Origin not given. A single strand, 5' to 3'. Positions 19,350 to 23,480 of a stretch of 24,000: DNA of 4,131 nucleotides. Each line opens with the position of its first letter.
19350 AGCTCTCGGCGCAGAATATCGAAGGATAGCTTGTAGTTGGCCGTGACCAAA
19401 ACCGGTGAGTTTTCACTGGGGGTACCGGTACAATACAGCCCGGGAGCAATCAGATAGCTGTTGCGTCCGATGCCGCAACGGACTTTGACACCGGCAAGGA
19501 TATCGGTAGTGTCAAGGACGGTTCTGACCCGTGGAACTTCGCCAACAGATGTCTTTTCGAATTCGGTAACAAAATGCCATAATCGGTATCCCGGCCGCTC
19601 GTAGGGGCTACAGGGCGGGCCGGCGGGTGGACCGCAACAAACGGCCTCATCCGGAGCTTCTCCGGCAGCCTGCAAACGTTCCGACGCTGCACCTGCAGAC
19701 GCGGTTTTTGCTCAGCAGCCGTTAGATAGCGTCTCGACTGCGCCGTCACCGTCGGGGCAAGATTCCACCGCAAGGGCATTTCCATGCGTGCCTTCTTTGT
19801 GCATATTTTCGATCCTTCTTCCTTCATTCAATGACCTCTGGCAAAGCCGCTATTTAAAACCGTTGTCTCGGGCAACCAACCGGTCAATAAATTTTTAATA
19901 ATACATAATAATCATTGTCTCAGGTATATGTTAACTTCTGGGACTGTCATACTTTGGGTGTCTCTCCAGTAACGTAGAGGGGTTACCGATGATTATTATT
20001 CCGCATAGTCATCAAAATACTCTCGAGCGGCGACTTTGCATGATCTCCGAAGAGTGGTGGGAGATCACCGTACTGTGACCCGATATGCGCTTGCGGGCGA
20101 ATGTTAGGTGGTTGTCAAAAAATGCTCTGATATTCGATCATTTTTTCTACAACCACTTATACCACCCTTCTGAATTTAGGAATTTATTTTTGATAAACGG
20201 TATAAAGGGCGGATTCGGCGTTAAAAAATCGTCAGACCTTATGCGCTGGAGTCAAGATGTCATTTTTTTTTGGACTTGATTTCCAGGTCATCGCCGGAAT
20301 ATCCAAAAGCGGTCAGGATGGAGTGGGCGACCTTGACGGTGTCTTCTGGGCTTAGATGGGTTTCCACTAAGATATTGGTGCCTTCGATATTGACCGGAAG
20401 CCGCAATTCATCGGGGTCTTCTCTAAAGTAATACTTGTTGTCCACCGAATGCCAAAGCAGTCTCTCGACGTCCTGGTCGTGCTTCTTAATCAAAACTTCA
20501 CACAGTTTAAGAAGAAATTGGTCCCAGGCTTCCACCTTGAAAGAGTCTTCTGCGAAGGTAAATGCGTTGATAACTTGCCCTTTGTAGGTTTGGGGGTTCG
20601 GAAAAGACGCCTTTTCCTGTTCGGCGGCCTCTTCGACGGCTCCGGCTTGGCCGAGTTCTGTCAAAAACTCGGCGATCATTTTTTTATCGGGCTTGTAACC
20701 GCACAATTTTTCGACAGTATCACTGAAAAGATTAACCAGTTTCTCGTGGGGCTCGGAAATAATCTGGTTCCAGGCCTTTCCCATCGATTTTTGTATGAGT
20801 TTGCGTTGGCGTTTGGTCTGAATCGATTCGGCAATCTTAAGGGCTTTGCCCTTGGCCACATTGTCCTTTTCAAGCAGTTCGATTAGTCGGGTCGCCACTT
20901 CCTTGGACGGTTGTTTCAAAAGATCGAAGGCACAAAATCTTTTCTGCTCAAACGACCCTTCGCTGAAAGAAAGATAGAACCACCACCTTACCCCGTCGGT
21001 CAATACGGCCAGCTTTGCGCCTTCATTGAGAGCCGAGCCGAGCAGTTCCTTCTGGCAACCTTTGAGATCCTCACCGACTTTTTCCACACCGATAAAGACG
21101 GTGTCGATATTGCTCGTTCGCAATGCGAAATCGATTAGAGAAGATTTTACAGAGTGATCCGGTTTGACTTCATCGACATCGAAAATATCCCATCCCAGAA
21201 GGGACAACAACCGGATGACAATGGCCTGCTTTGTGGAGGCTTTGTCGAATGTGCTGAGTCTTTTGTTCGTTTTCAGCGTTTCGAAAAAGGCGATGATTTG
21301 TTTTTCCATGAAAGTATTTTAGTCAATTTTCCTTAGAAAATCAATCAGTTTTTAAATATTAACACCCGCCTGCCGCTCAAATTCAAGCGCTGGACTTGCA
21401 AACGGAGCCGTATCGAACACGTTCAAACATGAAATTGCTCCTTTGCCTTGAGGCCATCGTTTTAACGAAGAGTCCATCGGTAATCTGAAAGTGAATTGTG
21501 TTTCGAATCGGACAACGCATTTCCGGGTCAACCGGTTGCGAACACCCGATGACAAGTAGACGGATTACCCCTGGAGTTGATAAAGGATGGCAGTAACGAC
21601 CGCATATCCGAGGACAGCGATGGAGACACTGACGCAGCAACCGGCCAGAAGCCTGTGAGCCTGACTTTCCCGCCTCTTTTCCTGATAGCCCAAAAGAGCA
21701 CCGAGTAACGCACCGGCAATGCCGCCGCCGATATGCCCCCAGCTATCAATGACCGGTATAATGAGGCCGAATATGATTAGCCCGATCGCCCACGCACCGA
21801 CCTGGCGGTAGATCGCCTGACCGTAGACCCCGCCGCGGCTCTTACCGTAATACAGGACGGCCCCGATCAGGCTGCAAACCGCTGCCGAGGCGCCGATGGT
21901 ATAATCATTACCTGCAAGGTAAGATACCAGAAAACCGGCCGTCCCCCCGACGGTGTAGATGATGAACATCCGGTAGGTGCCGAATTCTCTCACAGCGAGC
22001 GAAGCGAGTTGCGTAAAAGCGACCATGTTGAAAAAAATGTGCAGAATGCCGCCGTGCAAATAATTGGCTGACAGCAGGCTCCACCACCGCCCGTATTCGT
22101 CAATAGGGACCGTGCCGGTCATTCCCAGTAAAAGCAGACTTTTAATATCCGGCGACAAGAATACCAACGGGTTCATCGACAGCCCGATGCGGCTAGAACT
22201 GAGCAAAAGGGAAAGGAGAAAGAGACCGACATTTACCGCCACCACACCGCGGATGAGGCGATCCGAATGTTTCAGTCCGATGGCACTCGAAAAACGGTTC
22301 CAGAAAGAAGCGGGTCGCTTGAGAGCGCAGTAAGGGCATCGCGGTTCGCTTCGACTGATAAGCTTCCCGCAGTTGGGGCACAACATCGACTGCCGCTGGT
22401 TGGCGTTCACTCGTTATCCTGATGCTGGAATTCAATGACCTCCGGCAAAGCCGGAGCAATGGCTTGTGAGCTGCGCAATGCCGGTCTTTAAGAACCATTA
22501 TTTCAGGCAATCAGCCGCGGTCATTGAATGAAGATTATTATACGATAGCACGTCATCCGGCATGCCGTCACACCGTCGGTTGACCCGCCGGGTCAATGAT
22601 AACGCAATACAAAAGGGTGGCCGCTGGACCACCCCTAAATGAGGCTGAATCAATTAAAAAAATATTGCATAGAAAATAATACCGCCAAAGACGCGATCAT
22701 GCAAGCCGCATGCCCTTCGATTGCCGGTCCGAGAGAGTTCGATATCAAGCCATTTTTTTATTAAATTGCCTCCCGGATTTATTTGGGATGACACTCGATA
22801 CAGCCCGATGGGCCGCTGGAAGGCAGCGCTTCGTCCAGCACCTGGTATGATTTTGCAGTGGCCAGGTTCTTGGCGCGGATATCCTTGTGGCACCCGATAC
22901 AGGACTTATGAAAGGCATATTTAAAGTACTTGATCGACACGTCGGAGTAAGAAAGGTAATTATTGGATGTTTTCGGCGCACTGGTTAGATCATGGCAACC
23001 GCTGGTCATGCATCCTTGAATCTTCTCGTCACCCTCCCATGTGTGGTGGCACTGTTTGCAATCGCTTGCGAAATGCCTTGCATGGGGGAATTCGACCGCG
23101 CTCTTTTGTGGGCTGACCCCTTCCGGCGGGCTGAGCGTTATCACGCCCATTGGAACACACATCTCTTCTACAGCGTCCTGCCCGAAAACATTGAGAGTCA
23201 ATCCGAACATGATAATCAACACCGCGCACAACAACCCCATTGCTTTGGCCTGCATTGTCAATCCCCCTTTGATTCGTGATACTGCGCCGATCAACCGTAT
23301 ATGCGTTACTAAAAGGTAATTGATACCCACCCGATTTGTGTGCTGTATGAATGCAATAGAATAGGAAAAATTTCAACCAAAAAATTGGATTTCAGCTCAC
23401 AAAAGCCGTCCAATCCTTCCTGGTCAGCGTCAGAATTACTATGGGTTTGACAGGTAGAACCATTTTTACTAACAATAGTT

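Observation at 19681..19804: In-frame UGA followed by an fdhF-like SECIS hairpin at the 5' end of hgcA: candidate Gly-Cys-Sec tail on the mercury methyltransferase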

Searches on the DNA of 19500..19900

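Call 4: search_rna_families(source=window, start=19500, end=19900, threshold=evalue, max_evalue=10, show_alignments=5)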
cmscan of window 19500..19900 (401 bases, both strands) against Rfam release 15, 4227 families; matches with E-value up to 10: 4.
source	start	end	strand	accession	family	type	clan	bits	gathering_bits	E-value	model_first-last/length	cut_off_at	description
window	19749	19873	+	RF01956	NEAT1_2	Gene; lncRNA;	-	15.2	60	0.7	1-116/116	no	Nuclear enriched abundant transcript 1 conserved region 2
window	19798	19832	-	RF01991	SECIS_5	Cis-reg;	-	14.8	50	7.9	1-66/66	no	Selenocysteine insertion sequence 5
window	19655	19728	+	RF01014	mir-1306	Gene; miRNA;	-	14.7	70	2.4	1-72/72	no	mir-1306 microRNA precursor family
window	19536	19646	-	RF03052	RAGATH-28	Gene; sRNA;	-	12.5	45.3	8.8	1-85/85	no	RAGATH-28 RNA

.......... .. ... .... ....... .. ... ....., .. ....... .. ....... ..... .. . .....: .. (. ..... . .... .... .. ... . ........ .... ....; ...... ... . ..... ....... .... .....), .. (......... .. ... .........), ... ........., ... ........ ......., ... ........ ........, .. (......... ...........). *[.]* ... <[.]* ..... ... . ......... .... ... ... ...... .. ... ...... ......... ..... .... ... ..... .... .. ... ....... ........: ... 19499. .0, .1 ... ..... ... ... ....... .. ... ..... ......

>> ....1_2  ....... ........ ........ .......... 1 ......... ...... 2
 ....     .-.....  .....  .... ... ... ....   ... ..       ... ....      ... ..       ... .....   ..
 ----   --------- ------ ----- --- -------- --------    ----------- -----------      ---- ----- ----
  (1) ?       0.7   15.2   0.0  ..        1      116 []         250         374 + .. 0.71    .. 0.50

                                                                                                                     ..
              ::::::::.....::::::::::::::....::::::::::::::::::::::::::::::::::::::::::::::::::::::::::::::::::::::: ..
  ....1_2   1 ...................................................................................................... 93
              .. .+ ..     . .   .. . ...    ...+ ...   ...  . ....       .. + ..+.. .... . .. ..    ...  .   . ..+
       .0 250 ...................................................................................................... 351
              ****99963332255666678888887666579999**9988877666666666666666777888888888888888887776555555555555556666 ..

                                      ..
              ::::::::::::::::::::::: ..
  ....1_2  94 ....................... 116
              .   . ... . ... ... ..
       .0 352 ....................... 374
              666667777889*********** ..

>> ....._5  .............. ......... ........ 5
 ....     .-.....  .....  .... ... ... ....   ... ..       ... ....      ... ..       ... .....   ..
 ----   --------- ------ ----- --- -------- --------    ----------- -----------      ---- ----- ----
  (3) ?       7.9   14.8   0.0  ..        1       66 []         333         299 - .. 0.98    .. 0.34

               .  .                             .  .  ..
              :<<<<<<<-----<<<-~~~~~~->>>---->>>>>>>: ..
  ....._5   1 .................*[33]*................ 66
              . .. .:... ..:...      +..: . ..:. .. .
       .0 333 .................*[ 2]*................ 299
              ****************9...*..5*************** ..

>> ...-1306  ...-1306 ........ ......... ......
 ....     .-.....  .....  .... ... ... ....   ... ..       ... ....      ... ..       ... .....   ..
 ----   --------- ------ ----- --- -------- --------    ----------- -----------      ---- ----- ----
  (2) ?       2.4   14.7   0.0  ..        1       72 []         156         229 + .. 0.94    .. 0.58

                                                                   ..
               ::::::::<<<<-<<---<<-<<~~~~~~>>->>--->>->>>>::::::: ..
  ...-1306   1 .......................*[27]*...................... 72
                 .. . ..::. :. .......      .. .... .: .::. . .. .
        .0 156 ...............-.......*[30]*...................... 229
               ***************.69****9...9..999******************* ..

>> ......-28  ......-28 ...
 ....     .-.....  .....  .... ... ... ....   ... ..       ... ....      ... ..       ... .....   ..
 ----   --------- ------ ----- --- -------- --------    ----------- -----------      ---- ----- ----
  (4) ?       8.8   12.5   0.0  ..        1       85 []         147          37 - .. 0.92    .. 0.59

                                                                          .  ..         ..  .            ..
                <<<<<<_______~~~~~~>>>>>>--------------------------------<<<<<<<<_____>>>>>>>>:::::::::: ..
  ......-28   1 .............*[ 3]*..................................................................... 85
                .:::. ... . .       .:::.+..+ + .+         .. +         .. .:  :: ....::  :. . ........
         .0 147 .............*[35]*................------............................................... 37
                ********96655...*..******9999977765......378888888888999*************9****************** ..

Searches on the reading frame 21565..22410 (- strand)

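Call 39: search_protein_families(library=ncbifam, proteins=[window:21565-22410:-], max_evalue=0.00001)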
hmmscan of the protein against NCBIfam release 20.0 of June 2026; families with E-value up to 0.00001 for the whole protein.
window:21565-22410:- (281 aa): 2 families
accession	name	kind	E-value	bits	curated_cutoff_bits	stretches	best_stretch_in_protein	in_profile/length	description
TIGR03902.1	rhom_GG_sort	equivalog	3.3e-06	27.2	84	0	107-186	14-95/154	rhombosortase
NF008155.0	PRK10907.1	equivalog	3.6e-06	26.5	335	1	107-247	133-271/276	rhomboid family intramembrane serine protease GlpG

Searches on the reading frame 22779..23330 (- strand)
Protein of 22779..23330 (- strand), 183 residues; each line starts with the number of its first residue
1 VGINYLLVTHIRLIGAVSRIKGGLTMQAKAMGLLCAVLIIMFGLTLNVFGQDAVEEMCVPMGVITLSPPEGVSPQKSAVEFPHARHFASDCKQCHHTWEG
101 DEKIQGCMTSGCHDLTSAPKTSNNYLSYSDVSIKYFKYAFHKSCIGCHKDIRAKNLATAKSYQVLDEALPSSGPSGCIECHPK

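Call 39: search_protein_families(library=ncbifam, proteins=[window:22779-23330:-], max_evalue=0.00001)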
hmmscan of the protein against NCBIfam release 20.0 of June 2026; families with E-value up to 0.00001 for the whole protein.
window:22779-23330:- (183 aa): 0 families

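Call 65: search_protein_families(library=pfam, proteins=[window:22779-23330:-], max_evalue=0.001)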
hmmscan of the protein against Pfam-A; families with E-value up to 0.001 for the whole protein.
window:22779-23330:- (183 aa): 1 family
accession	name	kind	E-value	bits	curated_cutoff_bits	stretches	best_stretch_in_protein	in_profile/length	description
PF02085.21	Cytochrom_CIII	-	3.7e-16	59.7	22.9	1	74-181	16-101/101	Class III cytochrome C family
